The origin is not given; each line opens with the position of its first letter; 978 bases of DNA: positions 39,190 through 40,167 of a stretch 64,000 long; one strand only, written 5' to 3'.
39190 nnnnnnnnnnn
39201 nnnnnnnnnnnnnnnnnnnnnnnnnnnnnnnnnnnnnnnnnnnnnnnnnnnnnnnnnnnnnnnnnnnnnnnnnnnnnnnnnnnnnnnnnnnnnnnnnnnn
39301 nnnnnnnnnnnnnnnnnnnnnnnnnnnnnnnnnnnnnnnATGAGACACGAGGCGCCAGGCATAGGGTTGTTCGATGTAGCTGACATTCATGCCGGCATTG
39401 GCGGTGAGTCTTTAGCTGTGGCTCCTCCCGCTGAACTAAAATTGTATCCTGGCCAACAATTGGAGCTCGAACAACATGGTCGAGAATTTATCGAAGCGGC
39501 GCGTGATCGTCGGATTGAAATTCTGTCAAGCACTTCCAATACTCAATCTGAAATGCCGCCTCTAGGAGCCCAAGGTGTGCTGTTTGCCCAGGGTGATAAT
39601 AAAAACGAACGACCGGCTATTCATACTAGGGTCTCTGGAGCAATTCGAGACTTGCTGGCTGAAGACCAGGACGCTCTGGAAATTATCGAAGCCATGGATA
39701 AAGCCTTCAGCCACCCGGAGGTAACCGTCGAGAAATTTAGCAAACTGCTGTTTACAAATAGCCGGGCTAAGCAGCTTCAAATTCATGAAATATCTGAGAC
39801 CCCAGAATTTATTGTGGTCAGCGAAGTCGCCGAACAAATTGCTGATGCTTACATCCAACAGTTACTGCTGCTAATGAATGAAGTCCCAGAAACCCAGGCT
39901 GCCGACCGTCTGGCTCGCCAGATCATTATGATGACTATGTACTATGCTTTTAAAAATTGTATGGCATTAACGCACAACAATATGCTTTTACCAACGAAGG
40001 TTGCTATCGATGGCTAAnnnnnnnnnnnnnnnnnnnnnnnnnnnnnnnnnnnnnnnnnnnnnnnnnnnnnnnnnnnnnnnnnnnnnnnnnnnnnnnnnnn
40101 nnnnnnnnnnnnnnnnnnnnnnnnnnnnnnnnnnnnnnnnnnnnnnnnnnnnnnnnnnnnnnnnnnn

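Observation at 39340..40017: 225-aa orphan wedged between alpha and gamma subunit genes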

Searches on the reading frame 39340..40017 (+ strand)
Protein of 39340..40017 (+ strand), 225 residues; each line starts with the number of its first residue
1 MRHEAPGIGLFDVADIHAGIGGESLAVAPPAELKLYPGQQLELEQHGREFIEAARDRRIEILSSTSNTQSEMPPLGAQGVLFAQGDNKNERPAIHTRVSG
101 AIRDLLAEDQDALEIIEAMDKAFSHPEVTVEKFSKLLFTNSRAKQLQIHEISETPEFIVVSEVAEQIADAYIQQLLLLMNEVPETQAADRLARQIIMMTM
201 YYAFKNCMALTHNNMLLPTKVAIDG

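Call 3: search_protein_families(library=pfam, proteins=[window:39340-40017:+], max_evalue=1)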
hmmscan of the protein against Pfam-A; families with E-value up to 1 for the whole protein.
window:39340-40017:+ (225 aa): 2 families
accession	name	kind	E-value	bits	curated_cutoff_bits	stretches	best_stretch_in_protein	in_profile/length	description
PF09454.15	Vps23_core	-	0.0041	17.5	26.8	1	98-135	9-46/64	Vps23 core domain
PF05401.17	NodS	-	0.04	14.2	24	1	99-169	54-121/201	Nodulation protein S (NodS)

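Call 4: search_protein_families(library=ncbifam, proteins=[window:39340-40017:+], max_evalue=1)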
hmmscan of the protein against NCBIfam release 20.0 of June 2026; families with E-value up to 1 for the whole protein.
window:39340-40017:+ (225 aa): 1 family
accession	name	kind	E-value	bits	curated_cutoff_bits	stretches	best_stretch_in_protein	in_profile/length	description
NF033856.1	T4SS_effec_BID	subfamily_domain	0.12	12.4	45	1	127-169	19-59/109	BID domain-containing T4SS effector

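Call 5: find_homologous_proteins(query=window:39340-40014:+, max_evalue=0.001)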
Query window:39340-40014:+ (225 aa): 1 proteins with E <= 0.001 among 1237 candidates.
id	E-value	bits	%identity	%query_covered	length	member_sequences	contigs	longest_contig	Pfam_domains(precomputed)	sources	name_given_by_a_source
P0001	5.5e-141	485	100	100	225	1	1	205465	-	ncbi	-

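Call 8: find_encoding_contigs(protein=P0001, flank=10000, max_places=6)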
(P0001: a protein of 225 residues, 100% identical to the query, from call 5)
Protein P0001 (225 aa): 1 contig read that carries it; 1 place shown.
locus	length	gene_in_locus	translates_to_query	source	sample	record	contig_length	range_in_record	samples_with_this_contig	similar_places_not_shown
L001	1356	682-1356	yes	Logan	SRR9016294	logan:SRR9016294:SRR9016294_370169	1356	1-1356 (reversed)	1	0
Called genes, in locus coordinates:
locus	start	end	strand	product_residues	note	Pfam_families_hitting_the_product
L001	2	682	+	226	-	?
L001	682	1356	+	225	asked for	?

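Call 12: search_protein_representatives(protein=window:39340-40014:+)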
Query: 225 residues. Proteins with E-value up to 0.001 (for the whole library): 3; up to 1e-10: 1; up to 1e-30: 1. The best 3 are listed.
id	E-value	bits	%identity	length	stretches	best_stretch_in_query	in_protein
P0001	1.7e-141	484.8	100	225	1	1-225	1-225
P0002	4.1e-05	39.5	27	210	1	29-205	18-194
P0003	7.2e-05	38.8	30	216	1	31-184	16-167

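Call 17: find_encoding_contigs(protein=P0002, flank=6000, max_places=4)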
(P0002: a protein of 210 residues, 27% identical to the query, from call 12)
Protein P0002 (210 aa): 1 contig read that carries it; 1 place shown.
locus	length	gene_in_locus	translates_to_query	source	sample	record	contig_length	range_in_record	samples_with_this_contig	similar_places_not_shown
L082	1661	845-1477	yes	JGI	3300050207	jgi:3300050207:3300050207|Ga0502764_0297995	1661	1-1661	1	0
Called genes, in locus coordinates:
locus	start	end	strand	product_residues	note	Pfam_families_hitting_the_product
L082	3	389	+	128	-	?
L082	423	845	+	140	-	-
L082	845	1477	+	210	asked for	-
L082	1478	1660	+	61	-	?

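Call 18: find_encoding_contigs(protein=P0003, flank=6000, max_places=4)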
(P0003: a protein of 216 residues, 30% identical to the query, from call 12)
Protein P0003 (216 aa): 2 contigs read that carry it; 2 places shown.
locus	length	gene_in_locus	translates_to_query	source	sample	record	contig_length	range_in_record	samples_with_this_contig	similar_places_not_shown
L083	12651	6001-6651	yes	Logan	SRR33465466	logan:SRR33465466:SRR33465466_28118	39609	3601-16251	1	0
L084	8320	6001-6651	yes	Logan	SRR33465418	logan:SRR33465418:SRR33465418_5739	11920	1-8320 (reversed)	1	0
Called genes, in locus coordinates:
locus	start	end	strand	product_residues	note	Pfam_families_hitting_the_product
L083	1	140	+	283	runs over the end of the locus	PF13641:Glyco_tranf_2_3, PF00535:Glycos_transf_2, PF10111:Glyco_tranf_2_2, PF13632:Glyco_trans_2_3 (weak)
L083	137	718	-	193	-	PF00565:SNase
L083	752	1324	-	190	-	PF02572:CobA_CobO_BtuR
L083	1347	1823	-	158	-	-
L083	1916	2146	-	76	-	PF00462:Glutaredoxin, PF13417:GST_N_3 (weak)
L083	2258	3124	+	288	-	PF00119:ATP-synt_A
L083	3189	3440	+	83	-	PF00137:ATP-synt_C (weak)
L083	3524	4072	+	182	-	PF00430:ATP-synt_B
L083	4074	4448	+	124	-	PF00213:OSCP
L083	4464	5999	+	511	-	PF02874:ATP-synt_ab_N (weak), PF00006:ATP-synt_ab, PF00306:ATP-synt_ab_C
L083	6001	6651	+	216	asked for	-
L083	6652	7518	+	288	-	PF00231:ATP-synt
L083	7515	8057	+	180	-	-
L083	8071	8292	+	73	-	-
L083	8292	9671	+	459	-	PF02874:ATP-synt_ab_N, PF00006:ATP-synt_ab, PF22919:ATP-synt_VA_C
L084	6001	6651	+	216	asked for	-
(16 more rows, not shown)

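Call 27: predict_structure(alignment_id=A1)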
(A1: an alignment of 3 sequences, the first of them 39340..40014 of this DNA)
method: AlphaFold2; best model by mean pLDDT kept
length: 225 residues; sequences in the alignment: 3
mean_pLDDT: 69.2   pTM: 0.65
mean pLDDT of the five models: 69.2, 52.4, 51.1, 40.2, 38.7
residues with pLDDT >= 90: 72; 70-90: 62; 50-70: 16; < 50: 75
segments of 3 or more residues with pLDDT < 50: 1-27, 67-90, 141-149, 211-225
pLDDT, mean of each block of 10 residues (from residue 1): 31 36 47 86 94 92 61 36 39 82 95 92 81 75 47 77 94 87 83 92 78 35 34
secondary structure, 60 per line:
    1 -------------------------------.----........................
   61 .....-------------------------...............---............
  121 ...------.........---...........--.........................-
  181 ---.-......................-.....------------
elements in order: H37-65 H91-105 H109-123 H130-138 H142-152 H155-179 H186-207 H209-213

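Call 32: find_homologous_proteins(query=A1, max_evalue=0.01)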
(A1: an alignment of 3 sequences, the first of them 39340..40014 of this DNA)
Query A1 (3 sequences) (225 aa, profile of the alignment): 4 proteins with E <= 0.01 among 7841 candidates.
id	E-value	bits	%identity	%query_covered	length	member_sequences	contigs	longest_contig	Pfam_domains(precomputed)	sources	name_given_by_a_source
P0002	1.0e-96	341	29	56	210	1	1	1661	-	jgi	-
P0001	4.6e-89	316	100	100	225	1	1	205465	-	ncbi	-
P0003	8.1e-87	308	25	66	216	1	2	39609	-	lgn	-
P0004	8.5e-75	269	33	19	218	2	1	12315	-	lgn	-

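Call 34: find_encoding_contigs(protein=P0004, flank=7000, max_places=3)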
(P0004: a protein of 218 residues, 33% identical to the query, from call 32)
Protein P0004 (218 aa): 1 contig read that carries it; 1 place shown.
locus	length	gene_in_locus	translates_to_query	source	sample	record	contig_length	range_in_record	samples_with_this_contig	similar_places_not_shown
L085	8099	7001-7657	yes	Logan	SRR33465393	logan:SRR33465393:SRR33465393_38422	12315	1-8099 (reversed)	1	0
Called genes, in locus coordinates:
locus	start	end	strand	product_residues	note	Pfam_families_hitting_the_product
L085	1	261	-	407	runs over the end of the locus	PF02449:Glyco_hydro_42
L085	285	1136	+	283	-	PF13641:Glyco_tranf_2_3, PF00535:Glycos_transf_2, PF10111:Glyco_tranf_2_2, PF13632:Glyco_trans_2_3 (weak)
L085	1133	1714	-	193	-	PF00565:SNase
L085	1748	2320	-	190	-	PF02572:CobA_CobO_BtuR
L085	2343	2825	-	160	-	-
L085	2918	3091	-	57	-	-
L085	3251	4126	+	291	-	PF00119:ATP-synt_A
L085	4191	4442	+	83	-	PF00137:ATP-synt_C (weak)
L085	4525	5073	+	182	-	PF00430:ATP-synt_B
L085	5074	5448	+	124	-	PF00213:OSCP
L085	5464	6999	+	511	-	PF02874:ATP-synt_ab_N (weak), PF00006:ATP-synt_ab, PF00306:ATP-synt_ab_C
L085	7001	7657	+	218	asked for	-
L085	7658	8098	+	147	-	?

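Call 45: search_protein_families(library=phrogs, proteins=[window:39340-40014:+, P0002, P0003], max_evalue=0.1)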
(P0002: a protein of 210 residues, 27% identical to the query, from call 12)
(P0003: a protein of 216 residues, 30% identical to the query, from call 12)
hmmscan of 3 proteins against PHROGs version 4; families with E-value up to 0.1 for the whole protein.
window:39340-40014:+ (225 aa): 1 family
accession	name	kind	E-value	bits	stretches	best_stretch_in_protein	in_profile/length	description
phrog_5463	-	unknown function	0.051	14.8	1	38-74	19-56/71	-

P0002 (210 aa): 0 families

P0003 (216 aa): 0 families

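Call 46: search_protein_families(library=padloc, proteins=[window:39340-40014:+, P0002, P0003], max_evalue=0.1)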
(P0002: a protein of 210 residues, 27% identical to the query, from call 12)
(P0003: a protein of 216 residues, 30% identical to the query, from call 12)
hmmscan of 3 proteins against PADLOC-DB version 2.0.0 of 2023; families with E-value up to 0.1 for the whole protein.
window:39340-40014:+ (225 aa): 0 families

P0002 (210 aa): 0 families

P0003 (216 aa): 0 families

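Call 47: search_solved_structures(query=A1, max_evalue=10)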
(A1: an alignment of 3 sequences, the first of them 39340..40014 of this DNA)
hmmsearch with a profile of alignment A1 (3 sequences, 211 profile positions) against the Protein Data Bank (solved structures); distinct sequences matched with E-value up to 10: 3.
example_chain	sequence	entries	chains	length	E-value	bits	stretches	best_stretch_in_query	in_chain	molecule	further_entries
7rfq_A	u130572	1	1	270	0.2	14.6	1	29-127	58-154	BETA CELL EXPANSION FACTOR A (BEFA)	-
4zem_A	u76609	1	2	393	0.86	12.6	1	52-112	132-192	Translation initiation factor eIF2b-like protein,Translation initiation factor eIF2b-like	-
5dbo_B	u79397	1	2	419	0.89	12.5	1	53-112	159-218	Translation initiation factor eIF2b-like protein,Translation initiation factor eIF2b-like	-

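Call 57: fold_search(model_id=the predicted structure, library=pdb)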
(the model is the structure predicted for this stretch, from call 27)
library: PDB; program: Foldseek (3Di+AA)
matches with E <= 10: 449; with E <= 0.001: 0
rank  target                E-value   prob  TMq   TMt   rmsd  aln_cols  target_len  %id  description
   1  1myh_A                3.3e-01  0.28  0.17  0.23  12.7       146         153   18  HIGH RESOLUTION X-RAY STRUCTURES OF PIG METMYOGLOBIN AND TWO CD3 MUTANTS MB(LYS45-> ARG) AND MB(LYS45-> SER) (released 1994-01-31)
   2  1myj_A                4.5e-01  0.14  0.16  0.21  14.4       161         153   18  DISTAL POLARITY IN LIGAND BINDING TO MYOGLOBIN: STRUCTURAL AND FUNCTIONAL CHARACTERIZATION OF A THREONINE68(E11) MUTAN (released 1994-01-31)
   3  1mnk_A                4.7e-01  0.12  0.15  0.20  14.2       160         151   17  INTERACTIONS AMONG RESIDUES CD3, E7, E10 AND E11 IN MYOGLOBINS: ATTEMPTS TO SIMULATE THE O2 AND CO BINDING PROPERTIES  (released 1995-04-20)
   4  1yma                  5.4e-01  0.11  0.14  0.19  12.5       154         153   19  STRUCTURAL CHARACTERIZATION OF HEME LIGATION IN THE HIS64-->TYR VARIANT OF MYOGLOBIN (released 1994-01-31)
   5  2jsw_MODEL_1_A        7.0e-01  0.07  0.14  0.15  20.2       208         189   15  Solution Structure of the R13 Domain of Talin (released 2008-01-29)
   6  1y4p_B                7.4e-01  0.11  0.16  0.21  12.3       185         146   11  T-To-T(high) quaternary transitions in human hemoglobin: betaW37E deoxy low-salt (10 test sets) (released 2004-12-07)
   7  5a7d_P                7.4e-01  0.08  0.16  0.13  22.1       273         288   12  Tetrameric assembly of LGN with Inscuteable (released 2016-08-03)
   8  5hjf_D                7.7e-01  0.09  0.14  0.17  17.2       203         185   12  The apo form of Dps4 from Nostoc punctiforme (released 2017-01-25)
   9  1pmb_A                8.1e-01  0.13  0.17  0.22  10.9       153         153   16  THE DETERMINATION OF THE CRYSTAL STRUCTURE OF RECOMBINANT PIG MYOGLOBIN BY MOLECULAR REPLACEMENT AND ITS REFINEMENT (released 1990-01-15)
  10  1y31_B                8.1e-01  0.10  0.16  0.21  14.3       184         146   10  T-To-T(High) quaternary transitions in human hemoglobin: betaY35A deoxy low-salt (1 test set) (released 2004-12-07)
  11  1nz3                  8.5e-01  0.11  0.16  0.20  11.1       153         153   17  K45E-K63E Variant of Horse Heart Myoglobin (released 2003-04-08)
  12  1ymb                  8.5e-01  0.10  0.16  0.20  13.7       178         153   13  HIGH RESOLUTION STUDY OF THE THREE-DIMENSIONAL STRUCTURE OF HORSE HEART METMYOGLOBIN (released 1994-01-31)
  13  1y7c_B                9.5e-01  0.09  0.16  0.21  14.3       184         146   10  T-To-T(High) quaternary transitions in human hemoglobin: betaP100A deoxy low-salt (1 test set) (released 2004-12-14)
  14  5z7f                  9.5e-01  0.08  0.15  0.19  12.4       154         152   18  Horse Heart Myoglobin Mutant -V68A/I107Y-Sulfide Derivative (released 2019-01-30)
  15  1hsy                  9.5e-01  0.07  0.14  0.17  14.1       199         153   15  ORIGIN OF THE PH-DEPENDENT SPECTROSCOPIC PROPERTIES OF PENTACOORDINATE METMYOGLOBIN VARIANTS (released 1995-02-27)
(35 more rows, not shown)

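Call 64: find_related_loci(query=A2, collection=metagenome_contigs, flank=6000)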
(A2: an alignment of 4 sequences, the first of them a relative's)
Query A2 (216 aa) in metagenome_contigs; peptide patterns used: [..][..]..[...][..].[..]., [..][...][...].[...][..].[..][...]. (x = any residue, [..] = any of these).
600 stretches matched a pattern, but none encodes a relative of the query by tblastn (E <= 1e-3).

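Call 65: find_related_loci(query=A2, collection=viral_contigs, flank=3000)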
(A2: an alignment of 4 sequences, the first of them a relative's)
Query A2 (216 aa) in viral_contigs; peptide patterns used: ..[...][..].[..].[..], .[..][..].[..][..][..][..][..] (x = any residue, [..] = any of these).
345 stretches matched a pattern, but none encodes a relative of the query by tblastn (E <= 1e-3).

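Call 66: predict_structure(alignment_id=A2)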
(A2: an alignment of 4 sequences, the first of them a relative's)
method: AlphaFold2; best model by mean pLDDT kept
length: 216 residues; sequences in the alignment: 4
mean_pLDDT: 69.5   pTM: 0.67
mean pLDDT of the five models: 69.5, 60.8, 57.9, 55.1, 53.1
residues with pLDDT >= 90: 31; 70-90: 103; 50-70: 22; < 50: 60
segments of 3 or more residues with pLDDT < 50: 1-18, 50-68, 194-216
pLDDT, mean of each block of 10 residues (from residue 1): 34 43 77 85 69 39 45 74 84 88 88 88 89 91 91 84 65 86 81 45 33 35
secondary structure, 60 per line:
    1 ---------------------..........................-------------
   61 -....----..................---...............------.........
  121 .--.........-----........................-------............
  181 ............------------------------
elements in order: H22-47 H62-65 H70-87 H91-105 H112-121 H124-132 H138-161 H169-192
